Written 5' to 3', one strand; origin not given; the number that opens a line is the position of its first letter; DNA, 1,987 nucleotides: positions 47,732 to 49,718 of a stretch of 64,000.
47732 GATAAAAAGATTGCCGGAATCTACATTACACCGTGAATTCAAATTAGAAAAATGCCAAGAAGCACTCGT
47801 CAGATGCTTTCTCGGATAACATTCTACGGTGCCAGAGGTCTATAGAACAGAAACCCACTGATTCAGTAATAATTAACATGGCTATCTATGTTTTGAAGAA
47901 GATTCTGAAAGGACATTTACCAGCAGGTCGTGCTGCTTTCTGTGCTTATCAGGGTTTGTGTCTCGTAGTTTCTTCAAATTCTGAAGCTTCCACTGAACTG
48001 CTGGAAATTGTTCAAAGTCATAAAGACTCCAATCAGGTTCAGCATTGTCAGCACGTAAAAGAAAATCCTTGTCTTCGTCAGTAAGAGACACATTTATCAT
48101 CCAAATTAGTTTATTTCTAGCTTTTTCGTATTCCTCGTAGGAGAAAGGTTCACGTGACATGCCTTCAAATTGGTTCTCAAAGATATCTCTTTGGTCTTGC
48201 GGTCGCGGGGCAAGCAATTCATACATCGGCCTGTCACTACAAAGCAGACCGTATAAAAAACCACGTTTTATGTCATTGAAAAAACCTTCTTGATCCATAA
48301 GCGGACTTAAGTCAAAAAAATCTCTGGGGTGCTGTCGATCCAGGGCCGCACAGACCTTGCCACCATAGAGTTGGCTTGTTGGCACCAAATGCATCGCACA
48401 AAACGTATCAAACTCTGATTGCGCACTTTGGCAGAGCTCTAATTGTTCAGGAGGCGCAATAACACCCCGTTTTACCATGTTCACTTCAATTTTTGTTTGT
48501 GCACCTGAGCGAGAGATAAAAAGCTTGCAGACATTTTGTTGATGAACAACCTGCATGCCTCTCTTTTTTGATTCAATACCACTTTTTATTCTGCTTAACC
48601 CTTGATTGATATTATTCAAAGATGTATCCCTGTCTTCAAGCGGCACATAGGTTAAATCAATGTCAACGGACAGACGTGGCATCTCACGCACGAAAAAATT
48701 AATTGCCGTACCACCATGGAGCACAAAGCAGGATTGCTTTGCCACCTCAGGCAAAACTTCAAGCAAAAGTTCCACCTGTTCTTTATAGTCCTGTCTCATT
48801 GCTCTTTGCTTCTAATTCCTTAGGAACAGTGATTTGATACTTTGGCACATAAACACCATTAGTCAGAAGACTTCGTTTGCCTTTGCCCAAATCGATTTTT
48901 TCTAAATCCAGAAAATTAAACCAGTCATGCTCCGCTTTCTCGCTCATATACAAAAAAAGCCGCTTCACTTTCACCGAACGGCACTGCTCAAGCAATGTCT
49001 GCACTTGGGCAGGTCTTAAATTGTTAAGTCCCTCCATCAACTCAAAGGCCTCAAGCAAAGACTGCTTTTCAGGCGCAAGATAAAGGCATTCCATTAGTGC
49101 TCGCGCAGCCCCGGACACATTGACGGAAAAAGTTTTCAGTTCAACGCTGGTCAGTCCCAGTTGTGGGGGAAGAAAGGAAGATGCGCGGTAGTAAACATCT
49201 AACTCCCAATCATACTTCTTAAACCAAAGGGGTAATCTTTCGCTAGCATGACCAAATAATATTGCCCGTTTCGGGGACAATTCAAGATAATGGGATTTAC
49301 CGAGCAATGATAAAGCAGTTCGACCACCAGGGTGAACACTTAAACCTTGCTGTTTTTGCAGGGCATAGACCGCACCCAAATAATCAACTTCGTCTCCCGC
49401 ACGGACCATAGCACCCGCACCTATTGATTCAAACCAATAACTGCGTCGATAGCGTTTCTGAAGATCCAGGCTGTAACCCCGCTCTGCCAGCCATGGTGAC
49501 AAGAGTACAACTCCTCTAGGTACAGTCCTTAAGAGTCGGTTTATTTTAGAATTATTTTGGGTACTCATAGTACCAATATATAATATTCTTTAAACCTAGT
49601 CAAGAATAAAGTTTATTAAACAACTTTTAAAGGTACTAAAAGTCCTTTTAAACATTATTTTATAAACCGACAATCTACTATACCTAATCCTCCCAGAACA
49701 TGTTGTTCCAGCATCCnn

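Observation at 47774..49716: Low-GC island carrying an AbiEi/AbiEii (type IV TA / abortive infection) pair inserted between a PIG-L deacetylase gene and gatB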

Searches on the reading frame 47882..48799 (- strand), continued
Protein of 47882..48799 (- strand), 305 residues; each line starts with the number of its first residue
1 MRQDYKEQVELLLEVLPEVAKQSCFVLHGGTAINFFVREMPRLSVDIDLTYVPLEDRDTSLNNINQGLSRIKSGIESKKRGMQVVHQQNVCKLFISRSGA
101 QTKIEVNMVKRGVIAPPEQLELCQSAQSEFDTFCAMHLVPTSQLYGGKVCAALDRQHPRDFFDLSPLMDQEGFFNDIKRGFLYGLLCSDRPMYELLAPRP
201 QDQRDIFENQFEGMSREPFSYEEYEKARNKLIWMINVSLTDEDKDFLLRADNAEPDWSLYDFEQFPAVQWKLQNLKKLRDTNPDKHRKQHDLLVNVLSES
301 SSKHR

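Call 30: find_encoding_contigs(protein=P0007, flank=8000, max_places=4)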
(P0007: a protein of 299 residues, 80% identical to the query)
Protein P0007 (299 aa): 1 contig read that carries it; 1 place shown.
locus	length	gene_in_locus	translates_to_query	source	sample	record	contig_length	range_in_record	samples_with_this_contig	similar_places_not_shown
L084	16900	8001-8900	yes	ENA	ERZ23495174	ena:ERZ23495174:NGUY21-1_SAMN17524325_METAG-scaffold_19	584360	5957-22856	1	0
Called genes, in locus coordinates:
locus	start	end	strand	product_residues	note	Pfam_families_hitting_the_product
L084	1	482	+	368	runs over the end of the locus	PF04055:Radical_SAM, PF19288:CofH_C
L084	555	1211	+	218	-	PF01625:PMSR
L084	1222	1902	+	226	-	PF03588:Leu_Phe_trans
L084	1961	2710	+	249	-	PF00117:GATase, PF07722:Peptidase_C26 (faint)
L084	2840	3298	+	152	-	PF01467:CTP_transf_like (faint)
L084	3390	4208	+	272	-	PF05175:MTS (weak), PF13489:Methyltransf_23, PF13847:Methyltransf_31, PF08241:Methyltransf_11, PF08242:Methyltransf_12, PF13649:Methyltransf_25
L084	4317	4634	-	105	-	PF13744:HTH_37 (weak), PF13443:HTH_26 (weak)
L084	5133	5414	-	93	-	PF01197:Ribosomal_L31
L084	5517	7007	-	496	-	PF00069:Pkinase, PF07714:PK_Tyr_Ser-Thr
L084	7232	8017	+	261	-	PF17194:AbiEi_3_N, PF11459:AbiEi_3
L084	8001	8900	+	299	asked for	PF08843:AbiEii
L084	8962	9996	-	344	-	PF00490:ALAD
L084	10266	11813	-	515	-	-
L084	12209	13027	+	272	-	PF05148:Methyltransf_8 (weak), PF01209:Ubie_methyltran, PF13489:Methyltransf_23, PF05175:MTS, PF13847:Methyltransf_31, PF08241:Methyltransf_11, PF08242:Methyltransf_12, PF13649:Methyltransf_25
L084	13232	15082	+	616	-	PF13589:HATPase_c_3, PF00183:HSP90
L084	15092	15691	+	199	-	PF04336:ACP_PD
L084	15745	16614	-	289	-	PF13505:OMP_b-brl (weak)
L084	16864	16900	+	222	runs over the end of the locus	PF02798:GST_N, PF13417:GST_N_3, PF13409:GST_N_2, PF00043:GST_C (weak)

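Call 46: search_protein_families(library=ncbifam, proteins=[window:47882-48799:-], max_evalue=0.01)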
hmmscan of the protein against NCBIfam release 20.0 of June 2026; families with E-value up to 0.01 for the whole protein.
window:47882-48799:- (305 aa): 0 families

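Call 47: search_protein_families(library=pfam, proteins=[L083:2193-2783:-, L083:2939-3151:-, L084:5517-7007:-], max_evalue=0.01)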
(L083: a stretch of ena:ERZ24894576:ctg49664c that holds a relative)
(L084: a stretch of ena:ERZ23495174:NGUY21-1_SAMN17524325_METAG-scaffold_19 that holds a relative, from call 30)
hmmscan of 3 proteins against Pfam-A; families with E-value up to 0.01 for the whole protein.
L083:2193-2783:- (196 aa): 0 families

L083:2939-3151:- (70 aa): 0 families

L084:5517-7007:- (496 aa): 3 families
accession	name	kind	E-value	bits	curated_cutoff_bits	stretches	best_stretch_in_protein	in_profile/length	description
PF00069.31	Pkinase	-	2.6e-37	129.1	31.7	1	17-252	4-259/263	Protein kinase domain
PF07714.23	PK_Tyr_Ser-Thr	-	5.2e-25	88.7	23.1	1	17-254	4-258/258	Protein tyrosine and serine/threonine kinase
PF01636.29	APH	-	0.0041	17.3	23.2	0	91-180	137-227/239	Phosphotransferase enzyme family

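Call 61: predict_structure(alignment_id=A3)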
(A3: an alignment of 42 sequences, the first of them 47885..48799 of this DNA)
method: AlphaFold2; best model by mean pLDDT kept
length: 305 residues; sequences in the alignment: 42
mean_pLDDT: 91.4   pTM: 0.89
mean pLDDT of the five models: 91.4, 90.9, 88.5, 86.5, 84.9
residues with pLDDT >= 90: 229; 70-90: 66; 50-70: 7; < 50: 3
segments of 3 or more residues with pLDDT < 50: 303-305
pLDDT, mean of each block of 10 residues (from residue 1): 80 94 95 89 81 96 98 94 95 93 91 95 91 94 95 93 88 88 95 94 88 79 94 91 97 96 96 97 98 91 46
secondary structure, 60 per line:
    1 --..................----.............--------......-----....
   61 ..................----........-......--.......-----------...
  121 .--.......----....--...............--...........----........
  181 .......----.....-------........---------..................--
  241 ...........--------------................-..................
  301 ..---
elements in order: H3-20 E25-28 H29-37 E46-51 H57-78 E83-87 E92-97 E100-106 E118-121 H124-130 E135-138 H141-155 H158-168 H173-187 H192-196 H204-211 H221-238 H241-251 H266-281 H283-302

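Call 63: fold_search(model_id=the predicted structure, library=pdb)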
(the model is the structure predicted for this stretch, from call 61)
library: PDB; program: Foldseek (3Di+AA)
matches with E <= 10: 302; with E <= 0.001: 1
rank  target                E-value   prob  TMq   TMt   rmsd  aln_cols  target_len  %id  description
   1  6y56                  8.0e-06  1.00  0.60  0.62   5.5       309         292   14  MenT4, nucleotidyltransferase toxin Rv2826c from Mycobacterium tuberculosis H37Rv (released 2020-09-16)
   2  6j7s                  1.5e-03  1.00  0.40  0.41   8.2       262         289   17  Crystal structure of toxin TglT (unusual type guanylyltransferase-like toxin, Rv1045) wild type protein from Mycobacteri (released 2020-05-13)
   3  6j7o                  1.5e-03  1.00  0.38  0.40   8.8       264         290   17  Crystal structure of toxin TglT (unusual type guanylyltransferase-like toxin, Rv1045) mutant E146Q from Mycobacterium tu (released 2020-05-13)
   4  7c46                  1.8e-03  1.00  0.40  0.42   8.6       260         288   15  Crystal Structure of Rv1045 toxin point variant K189A (released 2021-05-26)
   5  6j7r                  1.9e-03  1.00  0.40  0.41   8.6       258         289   17  Crystal structure of toxin TglT (unusual type guanylyltransferase-like toxin, Rv1045) mutant S78A co-expressed with TakA (released 2020-05-13)
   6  6y5u                  2.1e-03  1.00  0.39  0.41   8.6       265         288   16  MenT3 (aka TglT), nucleotidyltransferase toxin Rv1045 from Mycobacterium tuberculosis (released 2020-09-16)
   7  6j7n                  3.5e-03  1.00  0.47  0.49   6.4       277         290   14  Crystal structure of toxin TglT (unusual type guanylyltransferase-like toxin, Rv1045) mutant D82A co-expressed with TakA (released 2020-05-13)
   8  6j7p                  3.5e-03  1.00  0.40  0.42   8.4       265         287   15  Crystal structure of toxin TglT (unusual type guanylyltransferase-like toxin, Rv1045) mutant E146Q co-expressed with Tak (released 2020-05-13)
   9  6j7q                  3.7e-03  1.00  0.39  0.41   8.5       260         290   17  Crystal structure of toxin TglT (unusual type guanylyltransferase-like toxin, Rv1045) mutant S78A from Mycobacterium tub (released 2020-05-13)
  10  8xhr_A                1.5e-02  0.99  0.36  0.38  12.1       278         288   14  Crystal structure of Mycobacterium tuberculosis MenT3 bound with CTP (released 2024-02-28)
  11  2q0g_B                1.6e-02  0.85  0.29  0.28  13.4       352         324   11  Terminal uridylyl transferase 4 from Trypanosoma brucei with bound UPU (released 2007-08-28)
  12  2nom_A                2.0e-02  0.85  0.29  0.28  14.6       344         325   12  Terminal uridylyl transferase 4 from Trypanosoma brucei with bound dUTP (released 2007-02-20)
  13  6w38_A                2.0e-02  0.30  0.17  0.16  16.6       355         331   13  Crystal structure of the FAM46C/Plk4 complex (released 2020-05-06)
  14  8exe_A                2.7e-02  0.38  0.18  0.17  14.8       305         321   14  Crystal structure of human FAM46A-BCCIPa complex at 3.5 angstrom resolution (released 2023-03-15)
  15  2q0d_A                3.9e-02  0.72  0.30  0.29  14.4       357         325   10  Terminal uridylyl transferase 4 from Trypanosoma brucei with bound ATP (released 2007-08-28)
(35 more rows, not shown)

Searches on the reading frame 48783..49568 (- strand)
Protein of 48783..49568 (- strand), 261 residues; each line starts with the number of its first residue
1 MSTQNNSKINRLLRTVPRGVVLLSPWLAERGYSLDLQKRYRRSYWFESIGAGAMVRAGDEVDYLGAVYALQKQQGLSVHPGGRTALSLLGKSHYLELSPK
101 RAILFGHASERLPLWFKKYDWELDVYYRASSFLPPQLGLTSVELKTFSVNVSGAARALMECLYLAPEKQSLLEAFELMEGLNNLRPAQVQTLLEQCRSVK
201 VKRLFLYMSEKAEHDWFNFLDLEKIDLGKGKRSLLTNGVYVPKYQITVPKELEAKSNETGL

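Call 3: search_protein_families(library=pfam, proteins=[window:48783-49568:-], max_evalue=0.01)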
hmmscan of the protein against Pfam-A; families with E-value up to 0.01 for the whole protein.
window:48783-49568:- (261 aa): 2 families
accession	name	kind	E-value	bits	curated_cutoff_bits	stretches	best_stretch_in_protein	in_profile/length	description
PF11459.13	AbiEi_3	-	1.3e-56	190.9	26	1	101-249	3-157/157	Transcriptional regulator, AbiEi antitoxin, Type IV TA system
PF17194.10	AbiEi_3_N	-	8.4e-33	112.7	26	1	5-97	1-93/93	Transcriptional regulator, AbiEi antitoxin N-terminal domain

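Call 4: search_protein_families(library=padloc, proteins=[window:48783-49568:-], max_evalue=0.01)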
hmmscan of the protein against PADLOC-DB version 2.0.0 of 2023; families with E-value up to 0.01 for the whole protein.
window:48783-49568:- (261 aa): 2 families
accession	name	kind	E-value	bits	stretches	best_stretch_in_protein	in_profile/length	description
PDLC02227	AbiEi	-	4.1e-87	289.6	1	1-255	1-232/233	AbiEi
PDLC02269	AbiEi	-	0.008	13.5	0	142-258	124-246/251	AbiEi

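Call 25: search_solved_structures(query=window:48783-49568:-, max_evalue=1, show_alignments=1)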
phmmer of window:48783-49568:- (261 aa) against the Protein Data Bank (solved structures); distinct sequences matched with E-value up to 1: 0.

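Call 46: search_protein_families(library=ncbifam, proteins=[window:48783-49568:-], max_evalue=0.01)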
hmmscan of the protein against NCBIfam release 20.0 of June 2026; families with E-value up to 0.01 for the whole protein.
window:48783-49568:- (261 aa): 0 families
